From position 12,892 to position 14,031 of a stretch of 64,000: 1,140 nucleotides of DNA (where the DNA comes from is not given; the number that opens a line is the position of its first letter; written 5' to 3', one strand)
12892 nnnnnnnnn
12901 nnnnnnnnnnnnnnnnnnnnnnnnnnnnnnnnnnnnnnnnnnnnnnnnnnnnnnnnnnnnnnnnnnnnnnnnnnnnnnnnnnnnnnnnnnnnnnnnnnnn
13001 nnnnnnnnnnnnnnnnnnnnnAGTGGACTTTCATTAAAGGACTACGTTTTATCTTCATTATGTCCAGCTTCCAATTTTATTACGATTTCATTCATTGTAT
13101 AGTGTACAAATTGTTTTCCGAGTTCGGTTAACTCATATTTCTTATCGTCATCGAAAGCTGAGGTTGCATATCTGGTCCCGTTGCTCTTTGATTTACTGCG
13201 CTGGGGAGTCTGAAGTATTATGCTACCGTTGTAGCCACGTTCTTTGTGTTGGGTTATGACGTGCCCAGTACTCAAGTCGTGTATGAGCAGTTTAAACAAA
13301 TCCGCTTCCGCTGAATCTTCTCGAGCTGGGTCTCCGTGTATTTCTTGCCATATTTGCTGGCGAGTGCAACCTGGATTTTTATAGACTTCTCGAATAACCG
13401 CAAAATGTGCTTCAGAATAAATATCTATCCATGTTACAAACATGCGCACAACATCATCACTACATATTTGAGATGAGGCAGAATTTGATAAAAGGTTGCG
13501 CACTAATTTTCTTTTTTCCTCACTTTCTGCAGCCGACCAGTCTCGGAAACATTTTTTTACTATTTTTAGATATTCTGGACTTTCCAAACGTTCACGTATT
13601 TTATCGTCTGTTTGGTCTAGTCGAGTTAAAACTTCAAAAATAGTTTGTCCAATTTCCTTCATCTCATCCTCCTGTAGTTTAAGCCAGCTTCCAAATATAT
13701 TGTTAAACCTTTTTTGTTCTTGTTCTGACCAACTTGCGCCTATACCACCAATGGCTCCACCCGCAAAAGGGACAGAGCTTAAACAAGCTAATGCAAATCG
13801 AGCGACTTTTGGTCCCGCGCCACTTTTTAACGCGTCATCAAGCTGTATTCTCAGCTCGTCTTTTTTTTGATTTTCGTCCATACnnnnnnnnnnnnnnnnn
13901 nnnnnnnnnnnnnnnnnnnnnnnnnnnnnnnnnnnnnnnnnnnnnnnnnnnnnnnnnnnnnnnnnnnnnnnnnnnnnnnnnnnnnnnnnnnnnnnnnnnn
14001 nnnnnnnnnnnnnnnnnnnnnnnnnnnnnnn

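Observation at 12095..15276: lexA divergently paired with a three-gene operon of unknown proteins, separated by a perfect 10-bp inverted repeat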

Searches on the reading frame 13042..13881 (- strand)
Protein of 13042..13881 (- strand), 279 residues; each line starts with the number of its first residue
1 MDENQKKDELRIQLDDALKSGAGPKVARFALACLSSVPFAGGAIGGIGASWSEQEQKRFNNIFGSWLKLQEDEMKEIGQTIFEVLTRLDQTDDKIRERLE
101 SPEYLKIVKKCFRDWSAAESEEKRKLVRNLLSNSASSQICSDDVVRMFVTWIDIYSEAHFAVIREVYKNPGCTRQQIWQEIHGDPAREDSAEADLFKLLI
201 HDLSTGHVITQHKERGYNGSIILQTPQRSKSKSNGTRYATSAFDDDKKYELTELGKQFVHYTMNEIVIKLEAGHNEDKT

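Call 4: search_protein_families(library=pfam, proteins=[window:13042-13881:-], max_evalue=1)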
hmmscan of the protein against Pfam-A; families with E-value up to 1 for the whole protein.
window:13042-13881:- (279 aa): 2 families
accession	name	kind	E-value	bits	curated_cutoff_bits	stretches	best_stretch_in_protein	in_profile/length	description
PF14337.13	Abi_alpha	-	0.00076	20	29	1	87-169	5-93/196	Abortive infection alpha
PF21763.2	DHH_CID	-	0.13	13.1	27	0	111-146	47-82/84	DHH-CID domain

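Call 5: search_protein_families(library=padloc, proteins=[window:13042-13881:-], max_evalue=1)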
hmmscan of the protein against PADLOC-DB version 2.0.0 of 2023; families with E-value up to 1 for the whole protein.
window:13042-13881:- (279 aa): 0 families

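Call 9: search_protein_families(library=ncbifam, proteins=[window:13042-13881:-], max_evalue=0.1)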
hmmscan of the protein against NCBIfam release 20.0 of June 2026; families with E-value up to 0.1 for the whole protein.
window:13042-13881:- (279 aa): 0 families

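Call 10: search_protein_families(library=phrogs, proteins=[window:13042-13881:-], max_evalue=0.1)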
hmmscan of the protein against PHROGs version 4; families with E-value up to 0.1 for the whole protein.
window:13042-13881:- (279 aa): 0 families

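Call 37: find_homologous_proteins(query=window:13042-13881:-)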
Query window:13042-13881:- (279 aa): 3928 proteins with E <= 0.001 among 4702 candidates; the best 120 are listed.
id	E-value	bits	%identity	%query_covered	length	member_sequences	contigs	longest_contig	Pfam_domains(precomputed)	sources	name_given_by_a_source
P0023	4.2e-184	628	100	100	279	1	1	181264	-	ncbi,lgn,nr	ncbi:MAG: hypothetical protein NTZ13_01780 [Candidatus Parcubacteria bacterium]|nr:hypothetical prot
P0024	1.0e-139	482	75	98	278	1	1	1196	-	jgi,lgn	jgi:hypothetical protein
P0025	5.5e-138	477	75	98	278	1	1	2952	-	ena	-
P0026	1.5e-137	475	75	97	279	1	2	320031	-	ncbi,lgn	ncbi:MAG: hypothetical protein WDN09_01710 [bacterium]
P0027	1.6e-135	469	75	94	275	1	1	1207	-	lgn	-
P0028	8.0e-129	447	70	97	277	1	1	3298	-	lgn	-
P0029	1.3e-128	446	72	97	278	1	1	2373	-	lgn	-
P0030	2.5e-126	438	71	98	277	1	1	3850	-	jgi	jgi:hypothetical protein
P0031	3.8e-126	438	69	97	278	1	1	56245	-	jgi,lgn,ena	-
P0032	1.8e-124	432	69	97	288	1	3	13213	-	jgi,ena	jgi:hypothetical protein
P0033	5.5e-124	431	71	95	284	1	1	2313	-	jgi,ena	-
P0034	6.2e-124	431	71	95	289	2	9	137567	-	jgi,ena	jgi:hypothetical protein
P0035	8.4e-124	430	68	96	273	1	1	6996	-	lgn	-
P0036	1.0e-123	430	66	100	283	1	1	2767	-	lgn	-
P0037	1.3e-123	430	68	99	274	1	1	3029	-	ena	-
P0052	4.4e-120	418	66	98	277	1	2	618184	-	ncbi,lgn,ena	-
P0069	5.2e-118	411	67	96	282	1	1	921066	-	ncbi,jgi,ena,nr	ncbi:MAG: hypothetical protein JO340_16080 [Acidobacteriaceae bacterium]|nr:hypothetical protein [Ac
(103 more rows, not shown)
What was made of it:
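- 13042..13881 (-): Gene B (279 aa): inferred effector. It has a conserved hydrophobic Gly-rich segment (residues about 26-50), an all-alpha core and a C-terminal winged helix. 3,928 homologues, many 60-75% identical across phyla (call 37).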

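Call 38: find_encoding_contigs(protein=P0026, flank=5000, max_places=1)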
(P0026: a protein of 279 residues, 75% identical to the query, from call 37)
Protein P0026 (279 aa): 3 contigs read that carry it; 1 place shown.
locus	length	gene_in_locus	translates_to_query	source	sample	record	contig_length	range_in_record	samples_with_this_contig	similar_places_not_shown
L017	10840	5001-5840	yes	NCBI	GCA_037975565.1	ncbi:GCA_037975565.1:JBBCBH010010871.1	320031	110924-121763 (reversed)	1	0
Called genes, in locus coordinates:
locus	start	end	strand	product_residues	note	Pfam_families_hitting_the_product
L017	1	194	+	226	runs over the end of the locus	PF02463:SMC_N, PF00931:NB-ARC (faint), PF00005:ABC_tran, PF13481:AAA_25 (faint), PF13304:AAA_21 (weak)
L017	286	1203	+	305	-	PF18075:FtsX_ECD, PF02687:FtsX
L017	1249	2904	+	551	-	PF06418:CTP_synth_N, PF00117:GATase, PF07722:Peptidase_C26 (faint)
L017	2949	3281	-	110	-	-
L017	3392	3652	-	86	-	PF06103:DUF948 (weak)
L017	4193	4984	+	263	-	PF09509:Hypoth_Ymh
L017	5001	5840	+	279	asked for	-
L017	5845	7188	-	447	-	PF00239:Resolvase, PF07508:Recombinase, PF13408:Zn_ribbon_recom (weak)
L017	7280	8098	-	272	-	PF01978:TrmB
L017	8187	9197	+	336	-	PF13379:NMT1_2, PF09084:NMT1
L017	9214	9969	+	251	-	PF00528:BPD_transp_1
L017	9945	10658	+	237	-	PF02463:SMC_N (faint), PF03193:RsgA_GTPase (weak), PF00005:ABC_tran, PF13304:AAA_21 (faint)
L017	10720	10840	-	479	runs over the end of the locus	PF08843:AbiEii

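Call 39: find_encoding_contigs(protein=P0069, flank=5000, max_places=1)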
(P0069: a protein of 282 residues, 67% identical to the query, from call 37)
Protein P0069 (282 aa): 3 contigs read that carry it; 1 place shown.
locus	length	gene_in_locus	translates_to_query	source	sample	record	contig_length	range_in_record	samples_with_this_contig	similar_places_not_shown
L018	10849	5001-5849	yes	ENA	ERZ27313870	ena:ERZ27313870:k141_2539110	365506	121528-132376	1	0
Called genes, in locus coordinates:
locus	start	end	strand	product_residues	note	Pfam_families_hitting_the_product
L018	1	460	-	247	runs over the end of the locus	PF02086:MethyltransfD12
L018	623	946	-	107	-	PF00196:GerE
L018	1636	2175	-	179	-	-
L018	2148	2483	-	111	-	-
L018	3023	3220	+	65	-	-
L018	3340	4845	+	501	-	PF00239:Resolvase, PF07508:Recombinase (weak), PF13408:Zn_ribbon_recom (weak)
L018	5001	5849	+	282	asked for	-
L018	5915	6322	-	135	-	PF01381:HTH_3 (weak), PF13560:HTH_31 (faint), PF22495:HTH_92 (faint)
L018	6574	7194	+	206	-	-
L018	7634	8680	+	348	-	-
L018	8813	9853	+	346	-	-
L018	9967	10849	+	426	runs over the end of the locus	PF13347:MFS_2, PF11700:ATG22, PF07690:MFS_1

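Call 40: find_encoding_contigs(protein=P0052, flank=5000, max_places=1)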
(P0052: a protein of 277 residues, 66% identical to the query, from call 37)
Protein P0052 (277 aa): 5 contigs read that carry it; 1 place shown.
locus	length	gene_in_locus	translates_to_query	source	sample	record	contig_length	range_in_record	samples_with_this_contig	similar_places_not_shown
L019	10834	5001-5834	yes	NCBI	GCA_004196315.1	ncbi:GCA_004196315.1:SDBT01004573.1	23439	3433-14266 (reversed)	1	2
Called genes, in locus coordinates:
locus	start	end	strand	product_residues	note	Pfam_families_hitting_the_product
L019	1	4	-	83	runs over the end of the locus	-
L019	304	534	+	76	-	-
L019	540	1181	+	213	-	-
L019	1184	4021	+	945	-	PF13589:HATPase_c_3 (faint), PF04545:Sigma70_r4, PF08299:Bac_DnaA_C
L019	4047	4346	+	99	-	PF01541:GIY-YIG (weak)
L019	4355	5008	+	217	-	-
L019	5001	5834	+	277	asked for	-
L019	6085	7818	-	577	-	PF13365:Trypsin_2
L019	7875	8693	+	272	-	-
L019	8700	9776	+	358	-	PF01636:APH, PF07914:DUF1679 (weak)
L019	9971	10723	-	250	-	PF01978:TrmB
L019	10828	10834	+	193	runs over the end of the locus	-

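Call 47: find_related_loci(query=A4, collection=metagenome_contigs, flank=4000)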
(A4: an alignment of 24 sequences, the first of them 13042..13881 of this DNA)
Query A4 (279 aa) in metagenome_contigs; peptide patterns used: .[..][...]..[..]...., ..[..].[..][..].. (x = any residue, [..] = any of these).
600 stretches matched a pattern (row limit reached: there are more); 400 encode a relative of the query (tblastn E <= 1e-3); the best 80 are kept; 80 distinct loci.
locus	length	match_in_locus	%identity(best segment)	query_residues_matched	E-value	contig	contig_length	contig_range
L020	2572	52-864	69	8-279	4e-134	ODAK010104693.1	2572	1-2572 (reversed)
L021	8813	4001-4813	69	8-279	1e-126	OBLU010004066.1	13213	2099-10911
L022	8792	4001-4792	71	8-272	3e-126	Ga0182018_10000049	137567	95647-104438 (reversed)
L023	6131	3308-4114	65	9-279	2e-125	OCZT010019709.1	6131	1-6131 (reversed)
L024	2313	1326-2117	71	8-272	6e-132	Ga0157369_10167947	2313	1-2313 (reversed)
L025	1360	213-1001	66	8-272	1e-135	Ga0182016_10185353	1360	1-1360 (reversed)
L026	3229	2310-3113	66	8-278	3e-128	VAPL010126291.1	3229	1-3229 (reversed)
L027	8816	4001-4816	69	1-272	2e-123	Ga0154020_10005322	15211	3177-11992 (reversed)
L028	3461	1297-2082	69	8-270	9e-127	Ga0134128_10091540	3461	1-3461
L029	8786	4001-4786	70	8-270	3e-122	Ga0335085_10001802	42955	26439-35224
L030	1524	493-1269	65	10-270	1e-127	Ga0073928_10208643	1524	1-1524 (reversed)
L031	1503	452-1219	64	13-270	4e-127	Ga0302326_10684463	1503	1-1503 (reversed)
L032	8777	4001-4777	67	13-273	9e-118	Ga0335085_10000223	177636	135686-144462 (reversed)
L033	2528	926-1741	67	1-273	2e-123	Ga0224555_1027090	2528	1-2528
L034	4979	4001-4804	63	4-273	2e-117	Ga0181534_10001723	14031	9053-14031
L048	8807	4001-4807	63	4-273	7e-112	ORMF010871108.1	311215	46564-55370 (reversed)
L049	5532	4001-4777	64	8-270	2e-111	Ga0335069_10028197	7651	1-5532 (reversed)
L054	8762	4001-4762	63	14-271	1e-109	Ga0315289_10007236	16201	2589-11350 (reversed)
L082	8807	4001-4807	60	1-271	7e-104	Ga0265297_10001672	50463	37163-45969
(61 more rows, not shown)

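Call 61: predict_structure(alignment_id=A5)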
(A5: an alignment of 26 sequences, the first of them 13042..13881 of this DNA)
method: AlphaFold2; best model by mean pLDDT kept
length: 279 residues; sequences in the alignment: 26
mean_pLDDT: 64.2   pTM: 0.59
mean pLDDT of the five models: 64.2, 63.4, 58.3, 57.3, 54.6
residues with pLDDT >= 90: 21; 70-90: 108; 50-70: 56; < 50: 94
segments of 3 or more residues with pLDDT < 50: 13-52, 54-67, 224-240, 267-279
pLDDT, mean of each block of 10 residues (from residue 1): 52 43 39 41 32 42 44 52 59 69 73 71 84 79 88 89 92 90 81 87 85 60 46 44 73 90 60 32
secondary structure, 60 per line:
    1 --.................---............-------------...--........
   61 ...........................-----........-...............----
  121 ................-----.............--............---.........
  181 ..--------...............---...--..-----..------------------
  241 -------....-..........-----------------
elements in order: H3-19 H23-34 H53-87 H93-100 H102-116 H121-136 H142-154 H157-168 H174-182 H191-205 E209-211 E248-251 H253-262

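Call 64: search_protein_families(library=pfam, proteins=[L026:1333-1611:+, L017:4193-4984:+, L049:3320-3973:+, L082:3336-4001:+, L048:3243-3890:+, L019:1184-4021:+], max_evalue=0.01)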
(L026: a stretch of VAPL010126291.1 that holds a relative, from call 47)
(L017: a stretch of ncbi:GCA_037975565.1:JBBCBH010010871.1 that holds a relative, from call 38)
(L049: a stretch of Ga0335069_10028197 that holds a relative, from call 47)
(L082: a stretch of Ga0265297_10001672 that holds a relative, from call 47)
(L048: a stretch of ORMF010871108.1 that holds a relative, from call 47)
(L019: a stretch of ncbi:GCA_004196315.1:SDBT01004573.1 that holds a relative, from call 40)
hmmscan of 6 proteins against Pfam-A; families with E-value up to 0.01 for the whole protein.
L026:1333-1611:+ (92 aa): 1 family
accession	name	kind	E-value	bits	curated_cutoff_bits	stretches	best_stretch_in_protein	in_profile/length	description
PF09827.14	CRISPR_Cas2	-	0.0077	16.8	23.8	0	4-75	3-71/74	CRISPR associated protein Cas2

L017:4193-4984:+ (263 aa): 1 family
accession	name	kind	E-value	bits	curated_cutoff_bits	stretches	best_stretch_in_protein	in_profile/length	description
PF09509.15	Hypoth_Ymh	-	1e-28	100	25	1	141-256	2-117/119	Protein of unknown function (Hypoth_ymh)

L049:3320-3973:+ (217 aa): 1 family
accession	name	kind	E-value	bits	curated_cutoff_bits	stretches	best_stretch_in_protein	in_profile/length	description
PF09177.16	STX6_10_61_N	-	0.002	19.1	29.4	1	150-209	36-97/99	Syntaxin 6/10/61, N-terminal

L082:3336-4001:+ (221 aa): 1 family
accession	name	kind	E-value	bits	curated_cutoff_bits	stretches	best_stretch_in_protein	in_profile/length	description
PF06114.19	Peptidase_M78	-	1.7e-06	28.2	22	1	75-153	34-102/123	IrrE N-terminal-like domain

L048:3243-3890:+ (215 aa): 1 family
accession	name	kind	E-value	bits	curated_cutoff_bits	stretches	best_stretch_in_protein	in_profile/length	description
PF02163.28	Peptidase_M50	-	7.8e-13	48.7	27.2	2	132-189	160-218/221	Peptidase family M50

L019:1184-4021:+ (945 aa): 3 families
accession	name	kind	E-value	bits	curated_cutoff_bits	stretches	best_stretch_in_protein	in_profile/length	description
PF08299.17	Bac_DnaA_C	-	4e-23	81.6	31.5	1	846-911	2-68/69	Bacterial dnaA protein helix-turn-helix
PF04545.22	Sigma70_r4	-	1e-10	41.4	24.1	1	762-811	1-46/50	Sigma-70, region 4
PF13589.12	HATPase_c_3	-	1.8e-05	25.2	25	1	48-141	21-109/137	Histidine kinase-, DNA gyrase B-, and HSP90-like ATPase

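Call 65: fold_search(model_id=the predicted structure, library=pdb)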
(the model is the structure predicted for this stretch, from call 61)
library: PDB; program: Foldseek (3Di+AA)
matches with E <= 10: 283; with E <= 0.001: 0
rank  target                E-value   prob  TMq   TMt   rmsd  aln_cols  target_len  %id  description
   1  6jbx_B                8.2e-02  1.00  0.24  0.44   6.7       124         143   13  Crystal structure of Streptococcus pneumoniae FabT in complex with DNA (released 2019-07-24)
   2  1lnw_A                1.0e-01  1.00  0.23  0.43   7.0       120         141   14  CRYSTAL STRUCTURE OF THE MEXR REPRESSOR OF THE MEXAB-OPRM MULTIDRUG EFFLUX OPERON OF PSEUDOMONAS AERUGINOSA (released 2002-09-11)
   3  4zzl_A                1.3e-01  0.99  0.24  0.43  11.5       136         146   12  MexR R21W derepressor mutant causing multidrug resistance in P. aeruginosa by mexAB-oprM efflux pump expression (released 2016-07-27)
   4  6jbx_A                1.6e-01  1.00  0.23  0.41   3.9       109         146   14  Crystal structure of Streptococcus pneumoniae FabT in complex with DNA (released 2019-07-24)
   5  3elk_B                1.6e-01  0.97  0.20  0.45   5.1       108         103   10  Crystal structure of putative transcriptional regulator TA0346 from Thermoplasma acidophilum (released 2008-09-30)
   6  3bpv                  1.9e-01  1.00  0.23  0.45   2.9       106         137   11  Crystal Structure of MarR (released 2008-05-20)
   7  4fht_A                2.4e-01  0.99  0.24  0.46   5.1       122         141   11  Crystal Structure of the PcaV transcriptional regulator from Streptomyces coelicolor in complex with its natural ligan (released 2013-04-24)
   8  4zzl_B                2.4e-01  0.99  0.23  0.45   5.6       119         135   12  MexR R21W derepressor mutant causing multidrug resistance in P. aeruginosa by mexAB-oprM efflux pump expression (released 2016-07-27)
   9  3p9c                  2.4e-01  0.63  0.17  0.14   7.7       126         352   13  Crystal structure of perennial ryegrass LpOMT1 bound to SAH (released 2011-01-12)
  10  8yti_V                2.6e-01  0.90  0.18  0.47  14.2        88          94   24  Crystal Structure of Nucleosome-H1x Linker Histone Assembly (sticky-169a DNA fragment) (released 2024-04-03)
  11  5hli_A                2.7e-01  0.97  0.22  0.39   7.8       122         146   11  Structure of Disulfide formed AbfR (released 2017-01-25)
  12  6xjf_B                3.0e-01  0.96  0.19  0.46   5.2        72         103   14  X-ray crystal structure of Pyrococcus furiosus general transcription factor TFE-alpha (SeMet labeled protein) (released 2020-07-08)
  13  4em0                  3.3e-01  1.00  0.25  0.44   3.5       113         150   13  staphylococcus aureus MarR in complex with salicylate and kanamycin (released 2013-04-17)
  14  9qbd_B                3.5e-01  0.96  0.21  0.49   6.7       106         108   17  Crystal structure of Brachyspira hampsonii PadR with Leu88 replaced by 3-aminotyrosine (released 2026-03-11)
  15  4esb                  3.7e-01  0.97  0.20  0.50   5.9       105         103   10  Crystal structure of PadR-like transcriptional regulator (BC4206) from Bacillus cereus strain ATCC 14579 (released 2012-12-05)
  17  6lab_U                3.7e-01  0.72  0.16  0.46   8.6        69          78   28  169 bp nucleosome, harboring cohesive DNA termini, assembled with linker histone H1.0 (released 2021-02-17)
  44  7k60_U                5.9e-01  0.84  0.17  0.55   8.5        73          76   23  Cryo-EM structure of a chromatosome containing human linker histone H1.10 (released 2020-11-25)
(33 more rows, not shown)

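Call 70: find_related_loci(query=A5, collection=viral_contigs, flank=6000)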
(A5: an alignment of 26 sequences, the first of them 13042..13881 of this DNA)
Query A5 (279 aa) in viral_contigs; peptide patterns used: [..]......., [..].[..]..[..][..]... (x = any residue, [..] = any of these).
30 stretches matched a pattern; 7 encode a relative of the query (tblastn E <= 1e-3); 7 distinct loci.
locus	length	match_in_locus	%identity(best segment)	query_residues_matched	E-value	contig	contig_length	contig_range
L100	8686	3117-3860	52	24-270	2e-82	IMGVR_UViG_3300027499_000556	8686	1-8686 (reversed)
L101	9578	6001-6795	49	12-271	5e-82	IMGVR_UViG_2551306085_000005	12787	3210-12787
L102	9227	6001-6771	47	16-271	5e-81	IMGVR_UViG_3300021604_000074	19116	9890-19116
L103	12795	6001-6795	48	12-271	3e-82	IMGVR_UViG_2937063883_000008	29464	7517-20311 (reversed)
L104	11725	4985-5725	43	26-272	1e-66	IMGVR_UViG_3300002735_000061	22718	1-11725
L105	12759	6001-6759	42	14-270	2e-62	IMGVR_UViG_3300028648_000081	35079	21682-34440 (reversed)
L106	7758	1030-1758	40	25-271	2e-60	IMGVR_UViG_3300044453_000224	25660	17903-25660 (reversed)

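Call 75: search_solved_structures(query=A5, max_evalue=1)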
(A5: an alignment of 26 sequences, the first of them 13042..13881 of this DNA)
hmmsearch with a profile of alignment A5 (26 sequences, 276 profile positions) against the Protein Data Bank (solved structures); distinct sequences matched with E-value up to 1: 14.
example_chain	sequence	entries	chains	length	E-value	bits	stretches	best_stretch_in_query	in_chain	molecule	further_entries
6hq1_A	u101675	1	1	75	0.022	17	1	154-221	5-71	Histone H1.0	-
6la2_S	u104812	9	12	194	0.029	16.6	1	154-228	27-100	Histone H1.0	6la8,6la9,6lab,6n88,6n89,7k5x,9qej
7cow_S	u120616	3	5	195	0.029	16.6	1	154-228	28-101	Histone H1.0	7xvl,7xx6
8tb9_A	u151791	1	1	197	0.029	16.6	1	154-228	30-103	Histone H1.0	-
1hst_A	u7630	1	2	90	0.033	16.4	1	154-230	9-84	HISTONE H5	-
7dbp_K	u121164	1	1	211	0.034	16.3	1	154-228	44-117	Histone H1.0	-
7xvm_U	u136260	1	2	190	0.083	15.1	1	154-232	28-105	Histone H5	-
8xjv_Ah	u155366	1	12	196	0.088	15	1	154-232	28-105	Histone H5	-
9ipu_I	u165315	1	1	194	0.1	14.8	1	154-228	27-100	Histone H1.0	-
4qlc_U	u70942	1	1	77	0.16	14.1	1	154-221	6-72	H5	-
1tki_A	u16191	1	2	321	0.17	14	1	43-99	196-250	TITIN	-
4jnw_A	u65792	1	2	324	0.18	14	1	43-99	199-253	Titin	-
5wcu_U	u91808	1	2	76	0.19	13.9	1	154-221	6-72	Histone H5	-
6d5f_A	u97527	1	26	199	0.24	13.6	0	59-122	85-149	Fimbrial protein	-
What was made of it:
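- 13042..13881 (-): The winged helix is supported by Foldseek matches to MarR/PadR (probability about 1, E 0.08) and PDB histone H1/H5 (E 0.02) (calls 61, 65, 75).
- B has a winged helix, so it might bind DNA (calls 65, 75).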

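Call 96: search_protein_families(library=pfam, proteins=[L054:2070-3857:-, L019:4047-4346:+], max_evalue=1)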
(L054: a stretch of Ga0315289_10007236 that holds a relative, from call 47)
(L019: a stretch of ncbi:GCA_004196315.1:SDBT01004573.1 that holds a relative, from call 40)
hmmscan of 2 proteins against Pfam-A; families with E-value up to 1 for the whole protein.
L054:2070-3857:- (595 aa): 10 families
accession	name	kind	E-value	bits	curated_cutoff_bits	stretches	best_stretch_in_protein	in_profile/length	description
PF01555.25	N6_N4_Mtase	-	3.2e-48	165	26.7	1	280-570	1-220/221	DNA methylase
PF00717.28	Peptidase_S24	-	3.9e-31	107.6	23.3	1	76-191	1-116/116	Peptidase S24-like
PF01726.22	LexA_DNA_bind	-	4.5e-20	71.6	23.7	1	2-63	4-65/65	LexA DNA binding domain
PF03602.21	Cons_hypoth95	-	4.2e-05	23.7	24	1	230-293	65-127/182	Conserved hypothetical protein 95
PF13847.12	Methyltransf_31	-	0.0095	16.1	27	1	530-571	2-46/145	Methyltransferase domain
PF13649.12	Methyltransf_25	-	0.013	16.6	27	1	535-573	1-41/97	Methyltransferase domain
PF09445.16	Methyltransf_15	-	0.017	15.2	22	1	534-571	3-40/165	RNA cap guanine-N2 methyltransferase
PF01170.24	UPF0020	-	0.023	14.8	22.3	1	526-557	23-54/197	RMKL-like, methyltransferase domain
PF09339.16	HTH_IclR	-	0.033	14.4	22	1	26-58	21-52/52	IclR helix-turn-helix domain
PF06325.19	PrmA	-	0.072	13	22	1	528-571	158-202/296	Ribosomal protein L11 methyltransferase (PrmA)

L019:4047-4346:+ (99 aa): 2 families
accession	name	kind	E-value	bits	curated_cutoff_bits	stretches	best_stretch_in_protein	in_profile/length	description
PF01541.30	GIY-YIG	-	1.4e-07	32.1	22.6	1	24-93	3-77/78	GIY-YIG catalytic domain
PF20815.3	GIY_YIG_2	-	5.4e-05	23.6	22.4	1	12-62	10-60/153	GIY-YIG catalytic domain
